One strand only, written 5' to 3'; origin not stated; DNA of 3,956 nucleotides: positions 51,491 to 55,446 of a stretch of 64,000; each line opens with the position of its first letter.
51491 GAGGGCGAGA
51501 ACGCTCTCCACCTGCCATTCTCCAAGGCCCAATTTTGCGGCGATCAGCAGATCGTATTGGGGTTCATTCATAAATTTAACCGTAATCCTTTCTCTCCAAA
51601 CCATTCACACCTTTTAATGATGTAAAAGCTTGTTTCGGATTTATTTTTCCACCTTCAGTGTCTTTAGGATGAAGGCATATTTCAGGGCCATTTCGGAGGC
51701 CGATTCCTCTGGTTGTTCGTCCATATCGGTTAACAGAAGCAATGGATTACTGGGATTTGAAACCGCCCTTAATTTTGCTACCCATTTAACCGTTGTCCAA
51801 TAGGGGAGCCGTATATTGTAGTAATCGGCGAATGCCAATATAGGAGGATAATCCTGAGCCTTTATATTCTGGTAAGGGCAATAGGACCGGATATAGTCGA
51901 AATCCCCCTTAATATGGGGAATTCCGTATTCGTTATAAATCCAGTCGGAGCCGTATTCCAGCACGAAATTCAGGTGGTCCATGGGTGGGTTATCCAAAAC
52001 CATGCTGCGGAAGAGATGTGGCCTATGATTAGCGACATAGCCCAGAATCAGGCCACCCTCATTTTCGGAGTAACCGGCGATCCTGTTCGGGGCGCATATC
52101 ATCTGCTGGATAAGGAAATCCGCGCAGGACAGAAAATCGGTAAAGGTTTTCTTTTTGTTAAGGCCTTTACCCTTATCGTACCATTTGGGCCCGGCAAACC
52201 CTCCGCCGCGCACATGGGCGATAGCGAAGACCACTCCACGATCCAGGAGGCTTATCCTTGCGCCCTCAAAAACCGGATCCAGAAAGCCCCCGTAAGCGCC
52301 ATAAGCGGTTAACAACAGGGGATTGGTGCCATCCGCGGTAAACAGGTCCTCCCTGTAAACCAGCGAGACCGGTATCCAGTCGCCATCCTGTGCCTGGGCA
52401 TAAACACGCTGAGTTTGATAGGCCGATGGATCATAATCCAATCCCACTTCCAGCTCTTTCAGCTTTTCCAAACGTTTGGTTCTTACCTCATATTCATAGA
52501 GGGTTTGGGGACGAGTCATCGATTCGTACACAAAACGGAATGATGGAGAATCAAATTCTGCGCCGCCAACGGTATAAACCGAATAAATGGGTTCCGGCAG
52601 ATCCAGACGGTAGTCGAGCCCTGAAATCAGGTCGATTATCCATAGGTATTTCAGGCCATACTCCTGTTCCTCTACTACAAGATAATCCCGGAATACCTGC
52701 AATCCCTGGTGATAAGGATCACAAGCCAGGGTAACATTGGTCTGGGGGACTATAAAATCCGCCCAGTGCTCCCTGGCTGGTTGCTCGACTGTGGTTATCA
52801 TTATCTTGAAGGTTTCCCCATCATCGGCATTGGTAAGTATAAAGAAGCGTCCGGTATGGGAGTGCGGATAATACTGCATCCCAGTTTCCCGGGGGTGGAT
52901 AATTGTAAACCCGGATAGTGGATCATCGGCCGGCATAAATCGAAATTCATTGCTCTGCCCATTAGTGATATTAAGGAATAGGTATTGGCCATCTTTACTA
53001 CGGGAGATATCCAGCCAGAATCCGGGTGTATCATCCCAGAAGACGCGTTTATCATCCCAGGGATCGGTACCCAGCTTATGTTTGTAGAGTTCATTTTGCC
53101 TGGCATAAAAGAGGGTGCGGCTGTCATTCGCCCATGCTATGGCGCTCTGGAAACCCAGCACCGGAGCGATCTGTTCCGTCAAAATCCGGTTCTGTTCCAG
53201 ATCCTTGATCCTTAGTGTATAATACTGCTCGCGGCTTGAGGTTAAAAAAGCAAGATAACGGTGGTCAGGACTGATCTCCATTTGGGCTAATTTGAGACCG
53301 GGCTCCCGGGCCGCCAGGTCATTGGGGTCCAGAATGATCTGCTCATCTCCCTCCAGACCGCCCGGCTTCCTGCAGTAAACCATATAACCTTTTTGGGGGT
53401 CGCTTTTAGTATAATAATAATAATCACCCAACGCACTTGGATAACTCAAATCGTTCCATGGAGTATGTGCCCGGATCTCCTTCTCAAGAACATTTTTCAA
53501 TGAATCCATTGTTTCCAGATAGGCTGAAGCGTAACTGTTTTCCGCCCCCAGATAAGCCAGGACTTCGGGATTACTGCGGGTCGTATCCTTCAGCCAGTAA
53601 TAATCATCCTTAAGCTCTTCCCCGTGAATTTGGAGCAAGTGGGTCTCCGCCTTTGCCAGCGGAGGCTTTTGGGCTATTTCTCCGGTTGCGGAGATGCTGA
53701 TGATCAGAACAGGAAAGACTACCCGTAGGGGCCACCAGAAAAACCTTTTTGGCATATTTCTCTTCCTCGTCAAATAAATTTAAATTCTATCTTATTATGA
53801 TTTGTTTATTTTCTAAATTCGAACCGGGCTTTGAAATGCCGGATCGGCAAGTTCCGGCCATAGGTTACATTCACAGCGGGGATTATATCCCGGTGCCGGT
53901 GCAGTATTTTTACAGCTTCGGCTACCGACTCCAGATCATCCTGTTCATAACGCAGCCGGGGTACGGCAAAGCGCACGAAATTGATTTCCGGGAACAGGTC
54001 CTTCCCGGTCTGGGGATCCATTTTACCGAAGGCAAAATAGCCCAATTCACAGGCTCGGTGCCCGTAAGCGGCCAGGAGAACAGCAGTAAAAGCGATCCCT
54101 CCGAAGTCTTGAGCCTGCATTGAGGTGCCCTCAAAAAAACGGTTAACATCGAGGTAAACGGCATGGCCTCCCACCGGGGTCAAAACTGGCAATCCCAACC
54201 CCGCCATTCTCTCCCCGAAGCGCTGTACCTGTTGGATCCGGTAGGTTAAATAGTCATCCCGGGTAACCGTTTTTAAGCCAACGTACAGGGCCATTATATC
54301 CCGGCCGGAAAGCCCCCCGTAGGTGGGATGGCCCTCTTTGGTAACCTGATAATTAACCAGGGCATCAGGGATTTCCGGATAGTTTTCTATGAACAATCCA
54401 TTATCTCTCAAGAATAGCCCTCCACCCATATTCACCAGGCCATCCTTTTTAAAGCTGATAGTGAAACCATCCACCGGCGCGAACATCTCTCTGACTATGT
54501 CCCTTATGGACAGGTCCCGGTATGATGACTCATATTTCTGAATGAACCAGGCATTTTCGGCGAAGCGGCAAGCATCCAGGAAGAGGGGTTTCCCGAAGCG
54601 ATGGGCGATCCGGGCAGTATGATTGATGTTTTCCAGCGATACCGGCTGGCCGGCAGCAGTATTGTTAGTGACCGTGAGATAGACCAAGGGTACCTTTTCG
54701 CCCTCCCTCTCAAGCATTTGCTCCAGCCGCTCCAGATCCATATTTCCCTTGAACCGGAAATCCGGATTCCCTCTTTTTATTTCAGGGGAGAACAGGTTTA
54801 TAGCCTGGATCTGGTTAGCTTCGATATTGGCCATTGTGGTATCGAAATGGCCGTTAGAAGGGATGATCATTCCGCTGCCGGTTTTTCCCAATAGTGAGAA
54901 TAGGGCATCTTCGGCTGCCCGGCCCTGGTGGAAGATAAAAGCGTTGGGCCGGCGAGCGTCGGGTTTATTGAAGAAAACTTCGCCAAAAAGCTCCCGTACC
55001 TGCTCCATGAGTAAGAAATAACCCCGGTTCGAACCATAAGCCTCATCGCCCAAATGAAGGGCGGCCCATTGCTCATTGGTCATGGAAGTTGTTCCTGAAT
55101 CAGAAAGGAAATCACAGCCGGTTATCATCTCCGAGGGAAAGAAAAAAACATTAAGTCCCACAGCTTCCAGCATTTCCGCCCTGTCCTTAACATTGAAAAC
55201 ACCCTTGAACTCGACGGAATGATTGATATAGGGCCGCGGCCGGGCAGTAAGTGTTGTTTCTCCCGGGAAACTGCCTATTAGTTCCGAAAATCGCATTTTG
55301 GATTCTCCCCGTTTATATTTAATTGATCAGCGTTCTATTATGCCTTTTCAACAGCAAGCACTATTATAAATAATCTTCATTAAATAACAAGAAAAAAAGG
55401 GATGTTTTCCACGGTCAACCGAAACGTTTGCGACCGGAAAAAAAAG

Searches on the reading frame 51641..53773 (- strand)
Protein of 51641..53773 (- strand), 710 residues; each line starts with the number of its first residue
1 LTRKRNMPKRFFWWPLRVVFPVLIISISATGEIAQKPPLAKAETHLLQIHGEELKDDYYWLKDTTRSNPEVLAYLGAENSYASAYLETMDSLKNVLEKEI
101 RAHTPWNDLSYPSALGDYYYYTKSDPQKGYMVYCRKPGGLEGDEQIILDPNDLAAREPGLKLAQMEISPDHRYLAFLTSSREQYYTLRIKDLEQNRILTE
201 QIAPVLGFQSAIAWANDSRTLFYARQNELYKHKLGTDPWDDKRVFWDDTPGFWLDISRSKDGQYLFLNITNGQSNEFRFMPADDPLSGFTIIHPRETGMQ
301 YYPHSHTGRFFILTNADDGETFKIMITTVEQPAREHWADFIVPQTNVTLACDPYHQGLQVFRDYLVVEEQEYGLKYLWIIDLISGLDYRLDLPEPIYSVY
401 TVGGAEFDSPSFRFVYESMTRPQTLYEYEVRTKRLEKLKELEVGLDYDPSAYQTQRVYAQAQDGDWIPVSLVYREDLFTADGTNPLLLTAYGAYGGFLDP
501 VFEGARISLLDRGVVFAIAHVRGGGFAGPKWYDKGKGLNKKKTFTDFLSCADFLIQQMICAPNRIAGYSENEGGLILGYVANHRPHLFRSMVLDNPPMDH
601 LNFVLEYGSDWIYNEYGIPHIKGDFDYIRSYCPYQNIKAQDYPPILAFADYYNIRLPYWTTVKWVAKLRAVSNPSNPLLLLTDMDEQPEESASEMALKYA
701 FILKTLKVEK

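Call 28: search_protein_families(library=pfam, proteins=[window:51641-53773:-])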
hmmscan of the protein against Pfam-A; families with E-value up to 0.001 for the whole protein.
window:51641-53773:- (710 aa): 2 families
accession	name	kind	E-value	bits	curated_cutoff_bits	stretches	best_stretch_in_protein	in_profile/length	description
PF02897.21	Peptidase_S9_N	-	2.6e-81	274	24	1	37-440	1-413/414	Prolyl oligopeptidase, N-terminal beta-propeller domain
PF00326.27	Peptidase_S9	-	1.6e-32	113.2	22.6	1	502-707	3-211/213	Prolyl oligopeptidase family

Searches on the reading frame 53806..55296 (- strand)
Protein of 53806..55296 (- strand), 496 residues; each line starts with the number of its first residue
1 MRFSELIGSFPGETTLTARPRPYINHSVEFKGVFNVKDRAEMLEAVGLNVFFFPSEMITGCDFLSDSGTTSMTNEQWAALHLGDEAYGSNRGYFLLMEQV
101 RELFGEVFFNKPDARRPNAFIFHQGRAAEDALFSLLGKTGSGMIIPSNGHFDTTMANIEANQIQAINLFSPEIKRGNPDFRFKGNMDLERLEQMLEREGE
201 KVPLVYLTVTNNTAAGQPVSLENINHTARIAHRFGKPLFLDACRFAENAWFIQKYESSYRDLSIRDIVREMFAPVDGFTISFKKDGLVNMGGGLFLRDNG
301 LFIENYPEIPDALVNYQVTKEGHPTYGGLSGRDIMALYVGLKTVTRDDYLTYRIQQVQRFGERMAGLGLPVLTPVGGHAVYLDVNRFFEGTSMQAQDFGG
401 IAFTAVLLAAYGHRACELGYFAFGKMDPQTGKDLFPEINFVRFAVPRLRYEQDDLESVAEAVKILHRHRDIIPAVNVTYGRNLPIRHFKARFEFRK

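Call 28: search_protein_families(library=pfam, proteins=[window:53806-55296:-])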
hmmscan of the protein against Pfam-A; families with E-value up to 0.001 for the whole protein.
window:53806-55296:- (496 aa): 1 family
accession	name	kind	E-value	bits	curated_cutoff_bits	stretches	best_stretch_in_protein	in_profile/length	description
PF01212.27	Beta_elim_lyase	-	3.4e-59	201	27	1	62-460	1-287/288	Beta-eliminating lyase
